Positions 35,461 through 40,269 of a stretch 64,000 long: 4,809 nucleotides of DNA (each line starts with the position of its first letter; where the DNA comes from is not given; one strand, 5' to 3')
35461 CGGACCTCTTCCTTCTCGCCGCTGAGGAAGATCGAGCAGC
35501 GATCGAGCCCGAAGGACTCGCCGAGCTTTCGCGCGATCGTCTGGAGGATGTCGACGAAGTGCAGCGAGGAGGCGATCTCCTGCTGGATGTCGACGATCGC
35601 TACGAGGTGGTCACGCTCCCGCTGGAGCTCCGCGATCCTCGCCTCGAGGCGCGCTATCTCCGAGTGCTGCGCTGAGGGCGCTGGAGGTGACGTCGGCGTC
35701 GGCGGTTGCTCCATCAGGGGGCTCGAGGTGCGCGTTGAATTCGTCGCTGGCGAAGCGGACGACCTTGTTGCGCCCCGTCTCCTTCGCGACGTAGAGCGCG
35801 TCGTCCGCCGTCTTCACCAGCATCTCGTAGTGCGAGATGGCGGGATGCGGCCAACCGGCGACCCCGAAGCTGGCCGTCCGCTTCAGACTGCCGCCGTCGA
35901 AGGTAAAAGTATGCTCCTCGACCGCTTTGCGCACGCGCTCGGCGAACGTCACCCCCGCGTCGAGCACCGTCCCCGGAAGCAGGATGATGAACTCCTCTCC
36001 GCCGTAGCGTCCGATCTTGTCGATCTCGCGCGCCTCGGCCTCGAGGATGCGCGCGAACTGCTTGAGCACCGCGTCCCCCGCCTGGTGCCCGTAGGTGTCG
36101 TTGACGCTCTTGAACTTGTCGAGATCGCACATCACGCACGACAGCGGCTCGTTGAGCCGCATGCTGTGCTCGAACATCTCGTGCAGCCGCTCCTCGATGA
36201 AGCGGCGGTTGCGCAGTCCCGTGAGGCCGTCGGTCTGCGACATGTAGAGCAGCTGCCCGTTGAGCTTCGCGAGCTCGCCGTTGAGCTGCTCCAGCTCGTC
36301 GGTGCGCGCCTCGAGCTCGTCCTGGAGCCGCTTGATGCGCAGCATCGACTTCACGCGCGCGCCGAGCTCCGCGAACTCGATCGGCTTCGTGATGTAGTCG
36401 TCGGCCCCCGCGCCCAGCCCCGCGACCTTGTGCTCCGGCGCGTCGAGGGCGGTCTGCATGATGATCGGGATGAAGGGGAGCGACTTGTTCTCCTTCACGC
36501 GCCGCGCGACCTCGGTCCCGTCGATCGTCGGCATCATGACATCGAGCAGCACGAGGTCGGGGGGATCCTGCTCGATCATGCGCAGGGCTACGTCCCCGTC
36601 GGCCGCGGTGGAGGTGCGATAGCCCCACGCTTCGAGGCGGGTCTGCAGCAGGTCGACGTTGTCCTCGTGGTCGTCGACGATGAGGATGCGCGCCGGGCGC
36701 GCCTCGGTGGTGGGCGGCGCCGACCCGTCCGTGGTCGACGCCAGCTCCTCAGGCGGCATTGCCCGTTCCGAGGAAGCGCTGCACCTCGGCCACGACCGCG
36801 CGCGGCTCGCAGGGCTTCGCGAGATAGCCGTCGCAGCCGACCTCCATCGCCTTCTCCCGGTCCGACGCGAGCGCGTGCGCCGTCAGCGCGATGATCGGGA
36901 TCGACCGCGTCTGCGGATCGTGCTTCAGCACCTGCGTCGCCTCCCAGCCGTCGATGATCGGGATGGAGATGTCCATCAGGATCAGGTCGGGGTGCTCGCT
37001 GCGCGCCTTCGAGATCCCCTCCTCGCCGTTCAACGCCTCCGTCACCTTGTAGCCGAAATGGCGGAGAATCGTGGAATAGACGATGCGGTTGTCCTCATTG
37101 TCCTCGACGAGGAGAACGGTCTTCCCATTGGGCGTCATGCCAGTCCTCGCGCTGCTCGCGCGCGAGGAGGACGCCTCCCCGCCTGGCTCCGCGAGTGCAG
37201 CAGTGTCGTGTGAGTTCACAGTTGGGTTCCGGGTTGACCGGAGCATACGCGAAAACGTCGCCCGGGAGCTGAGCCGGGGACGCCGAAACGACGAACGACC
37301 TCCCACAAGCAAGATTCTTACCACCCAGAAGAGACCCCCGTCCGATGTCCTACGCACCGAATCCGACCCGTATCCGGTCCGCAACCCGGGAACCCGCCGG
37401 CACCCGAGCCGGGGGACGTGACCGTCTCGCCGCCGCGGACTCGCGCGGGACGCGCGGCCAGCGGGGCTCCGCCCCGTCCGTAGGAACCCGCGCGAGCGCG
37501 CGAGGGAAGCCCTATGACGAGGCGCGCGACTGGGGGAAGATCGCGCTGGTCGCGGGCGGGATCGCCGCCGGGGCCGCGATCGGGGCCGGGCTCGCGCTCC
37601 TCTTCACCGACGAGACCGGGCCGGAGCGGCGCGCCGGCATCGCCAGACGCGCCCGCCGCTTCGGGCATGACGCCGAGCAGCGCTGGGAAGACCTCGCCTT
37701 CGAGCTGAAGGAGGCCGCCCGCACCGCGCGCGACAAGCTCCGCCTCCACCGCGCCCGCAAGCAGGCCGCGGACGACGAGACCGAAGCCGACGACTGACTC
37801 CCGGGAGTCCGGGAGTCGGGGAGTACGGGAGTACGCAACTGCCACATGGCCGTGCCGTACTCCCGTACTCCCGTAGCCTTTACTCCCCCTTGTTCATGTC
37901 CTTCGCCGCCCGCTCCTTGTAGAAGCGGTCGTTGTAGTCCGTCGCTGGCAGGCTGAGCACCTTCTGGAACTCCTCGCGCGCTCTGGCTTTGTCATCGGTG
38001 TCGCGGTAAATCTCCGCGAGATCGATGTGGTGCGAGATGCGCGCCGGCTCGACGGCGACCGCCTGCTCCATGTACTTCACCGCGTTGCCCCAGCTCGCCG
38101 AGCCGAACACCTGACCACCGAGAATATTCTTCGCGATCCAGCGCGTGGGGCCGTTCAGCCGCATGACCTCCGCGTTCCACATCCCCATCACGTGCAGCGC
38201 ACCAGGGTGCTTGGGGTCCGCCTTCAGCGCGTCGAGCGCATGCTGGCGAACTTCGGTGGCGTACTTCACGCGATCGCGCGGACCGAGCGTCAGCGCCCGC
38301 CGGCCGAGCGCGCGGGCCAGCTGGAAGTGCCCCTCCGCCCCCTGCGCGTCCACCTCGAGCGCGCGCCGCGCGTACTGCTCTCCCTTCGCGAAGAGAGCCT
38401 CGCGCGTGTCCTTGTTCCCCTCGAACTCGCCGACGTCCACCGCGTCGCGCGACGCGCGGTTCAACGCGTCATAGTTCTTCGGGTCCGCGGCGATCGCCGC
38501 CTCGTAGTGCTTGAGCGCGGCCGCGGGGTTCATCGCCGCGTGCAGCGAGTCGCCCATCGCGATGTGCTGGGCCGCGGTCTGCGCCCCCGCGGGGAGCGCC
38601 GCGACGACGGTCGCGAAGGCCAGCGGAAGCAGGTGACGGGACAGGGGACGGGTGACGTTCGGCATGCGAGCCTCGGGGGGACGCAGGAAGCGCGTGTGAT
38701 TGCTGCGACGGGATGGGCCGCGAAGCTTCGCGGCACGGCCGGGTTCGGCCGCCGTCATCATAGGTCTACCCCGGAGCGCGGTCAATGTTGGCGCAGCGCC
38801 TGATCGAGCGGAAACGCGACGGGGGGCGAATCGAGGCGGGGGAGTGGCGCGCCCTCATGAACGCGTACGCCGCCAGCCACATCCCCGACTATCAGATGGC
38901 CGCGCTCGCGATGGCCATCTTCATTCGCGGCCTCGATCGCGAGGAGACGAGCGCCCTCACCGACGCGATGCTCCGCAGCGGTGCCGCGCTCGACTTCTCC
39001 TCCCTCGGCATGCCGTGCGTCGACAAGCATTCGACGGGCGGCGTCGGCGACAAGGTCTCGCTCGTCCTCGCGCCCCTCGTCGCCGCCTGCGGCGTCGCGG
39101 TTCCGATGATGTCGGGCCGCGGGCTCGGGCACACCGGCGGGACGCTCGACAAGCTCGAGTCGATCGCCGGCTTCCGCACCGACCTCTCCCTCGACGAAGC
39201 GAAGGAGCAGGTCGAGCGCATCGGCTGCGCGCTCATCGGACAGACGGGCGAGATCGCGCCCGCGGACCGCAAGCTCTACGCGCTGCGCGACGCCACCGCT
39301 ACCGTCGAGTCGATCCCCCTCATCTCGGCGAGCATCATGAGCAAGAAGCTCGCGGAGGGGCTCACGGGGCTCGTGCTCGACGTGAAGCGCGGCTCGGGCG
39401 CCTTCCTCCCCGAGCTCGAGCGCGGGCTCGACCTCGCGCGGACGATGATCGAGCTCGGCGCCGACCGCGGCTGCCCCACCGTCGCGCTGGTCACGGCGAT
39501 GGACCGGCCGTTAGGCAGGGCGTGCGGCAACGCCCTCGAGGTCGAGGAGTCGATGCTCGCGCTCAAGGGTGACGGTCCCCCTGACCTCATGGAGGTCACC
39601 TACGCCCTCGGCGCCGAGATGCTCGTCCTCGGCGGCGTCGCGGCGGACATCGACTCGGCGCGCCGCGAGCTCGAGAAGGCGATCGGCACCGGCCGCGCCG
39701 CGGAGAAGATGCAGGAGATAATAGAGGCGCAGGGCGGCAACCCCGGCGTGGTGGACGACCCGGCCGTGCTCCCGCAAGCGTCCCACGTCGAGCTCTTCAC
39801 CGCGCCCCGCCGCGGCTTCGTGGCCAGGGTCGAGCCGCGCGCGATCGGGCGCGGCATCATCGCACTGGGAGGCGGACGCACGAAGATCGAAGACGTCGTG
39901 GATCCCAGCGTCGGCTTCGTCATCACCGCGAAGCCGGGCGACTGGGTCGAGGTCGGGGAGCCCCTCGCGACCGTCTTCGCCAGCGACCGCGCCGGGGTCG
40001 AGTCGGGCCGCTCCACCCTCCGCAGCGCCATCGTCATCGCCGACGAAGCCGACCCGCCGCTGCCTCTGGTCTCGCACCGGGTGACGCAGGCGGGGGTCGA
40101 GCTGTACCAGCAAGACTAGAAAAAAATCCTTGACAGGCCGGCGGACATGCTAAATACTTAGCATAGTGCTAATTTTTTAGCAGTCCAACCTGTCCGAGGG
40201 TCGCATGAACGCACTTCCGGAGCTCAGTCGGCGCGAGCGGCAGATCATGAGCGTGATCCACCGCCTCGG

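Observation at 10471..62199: Hyper-abundant non-palindromic 8-mer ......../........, always in genes, in only two reading frames, forcing the rare TTA codon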

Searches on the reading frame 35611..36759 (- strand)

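Call 52: search_protein_families(library=pfam, proteins=[window:35611-36759:-])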
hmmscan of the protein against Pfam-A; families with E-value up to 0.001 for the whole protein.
window:35611-36759:- (382 aa): 2 families
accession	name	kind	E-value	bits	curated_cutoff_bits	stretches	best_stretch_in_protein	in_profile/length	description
PF00990.26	GGDEF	-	2.6e-45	154.5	23.8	1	175-332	2-161/161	Diguanylate cyclase, GGDEF domain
PF00072.30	Response_reg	-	1.1e-28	100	30.2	1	25-136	1-110/111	Response regulator receiver domain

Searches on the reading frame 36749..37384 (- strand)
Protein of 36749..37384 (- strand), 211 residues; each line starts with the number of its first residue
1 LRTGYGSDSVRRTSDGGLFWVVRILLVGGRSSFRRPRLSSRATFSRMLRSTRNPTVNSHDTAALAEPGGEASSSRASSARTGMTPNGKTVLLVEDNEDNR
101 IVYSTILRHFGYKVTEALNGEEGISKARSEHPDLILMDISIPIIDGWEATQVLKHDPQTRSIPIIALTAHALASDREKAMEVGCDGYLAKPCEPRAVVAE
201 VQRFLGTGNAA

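Call 52: search_protein_families(library=pfam, proteins=[window:36749-37384:-])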
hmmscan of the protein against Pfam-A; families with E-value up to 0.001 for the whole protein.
window:36749-37384:- (211 aa): 1 family
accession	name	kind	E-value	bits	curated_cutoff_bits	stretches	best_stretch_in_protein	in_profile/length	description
PF00072.30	Response_reg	-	2.1e-26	92.7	30.2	1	90-201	1-110/111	Response regulator receiver domain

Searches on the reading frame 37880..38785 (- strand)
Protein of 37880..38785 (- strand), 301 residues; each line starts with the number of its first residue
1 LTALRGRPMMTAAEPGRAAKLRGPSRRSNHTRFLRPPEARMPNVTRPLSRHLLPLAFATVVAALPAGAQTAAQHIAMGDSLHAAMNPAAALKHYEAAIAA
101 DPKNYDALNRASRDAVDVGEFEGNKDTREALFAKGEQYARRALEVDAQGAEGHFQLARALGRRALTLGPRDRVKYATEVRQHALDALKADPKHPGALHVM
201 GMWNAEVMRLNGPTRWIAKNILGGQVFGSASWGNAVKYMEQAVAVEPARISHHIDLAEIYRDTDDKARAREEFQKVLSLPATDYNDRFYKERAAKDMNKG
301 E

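Call 52: search_protein_families(library=pfam, proteins=[window:37880-38785:-])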
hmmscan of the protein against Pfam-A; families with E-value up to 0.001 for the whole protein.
window:37880-38785:- (301 aa): 8 families
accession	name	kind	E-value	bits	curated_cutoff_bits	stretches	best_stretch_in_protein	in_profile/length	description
PF07719.23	TPR_2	-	1.5e-08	34.6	27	0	253-279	4-30/34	Tetratricopeptide repeat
PF13431.12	TPR_17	-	2.6e-08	33.9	24.4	0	93-109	1-17/34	Tetratricopeptide repeat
PF13428.12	TPR_14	-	2e-07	31.4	23.5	0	74-111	4-41/44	Tetratricopeptide repeat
PF13181.12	TPR_8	-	2.3e-06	27.8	25.7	0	255-280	6-31/34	Tetratricopeptide repeat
PF14559.12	TPR_19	-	2.3e-05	25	25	0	234-277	9-52/68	Tetratricopeptide repeat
PF13432.12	TPR_16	-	4.8e-05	24.2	32.7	0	76-110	2-36/65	Tetratricopeptide repeat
PF21033.3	RMD1-3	-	7.4e-05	22.5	26.7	1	106-286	40-219/235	Regulator of microtubule dynamics protein 1-3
PF13414.12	TPR_11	-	0.00073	19.6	26.8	0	89-109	12-32/42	TPR repeat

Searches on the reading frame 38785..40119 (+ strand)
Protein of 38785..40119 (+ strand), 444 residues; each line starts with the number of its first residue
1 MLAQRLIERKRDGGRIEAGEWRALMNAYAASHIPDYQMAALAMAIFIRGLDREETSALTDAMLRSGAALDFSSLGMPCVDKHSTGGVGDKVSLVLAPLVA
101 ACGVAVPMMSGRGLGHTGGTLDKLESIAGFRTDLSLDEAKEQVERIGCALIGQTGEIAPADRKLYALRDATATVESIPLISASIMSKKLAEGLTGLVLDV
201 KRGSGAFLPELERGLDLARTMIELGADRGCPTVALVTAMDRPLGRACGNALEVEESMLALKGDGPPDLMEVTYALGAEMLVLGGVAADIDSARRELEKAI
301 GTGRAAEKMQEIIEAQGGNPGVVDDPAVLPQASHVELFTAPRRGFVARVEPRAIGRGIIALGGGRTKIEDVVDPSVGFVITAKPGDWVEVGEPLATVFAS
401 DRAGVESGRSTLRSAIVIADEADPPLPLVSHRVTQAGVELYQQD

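Call 10: search_protein_families(library=pfam, proteins=[window:38785-40119:+])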
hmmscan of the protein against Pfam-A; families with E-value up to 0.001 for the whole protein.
window:38785-40119:+ (444 aa): 3 families
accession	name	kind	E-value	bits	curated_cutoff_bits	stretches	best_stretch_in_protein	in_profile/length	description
PF00591.27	Glycos_transf_3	-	4.4e-44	151.5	27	1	77-305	3-252/253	Glycosyl transferase family, a/b domain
PF02885.22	Glycos_trans_3N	-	1.1e-17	63.9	26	1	5-66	2-63/63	Glycosyl transferase family, helical bundle domain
PF07831.19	PYNP_C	-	3.5e-17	62.3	27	1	345-419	1-75/75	Pyrimidine nucleoside phosphorylase C-terminal domain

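Call 11: find_encoding_contigs(protein=window:38785-40119:+, flank=10000, max_places=6)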
Protein window:38785-40119:+ (444 aa): no gene with exactly this product is on record in the collection.
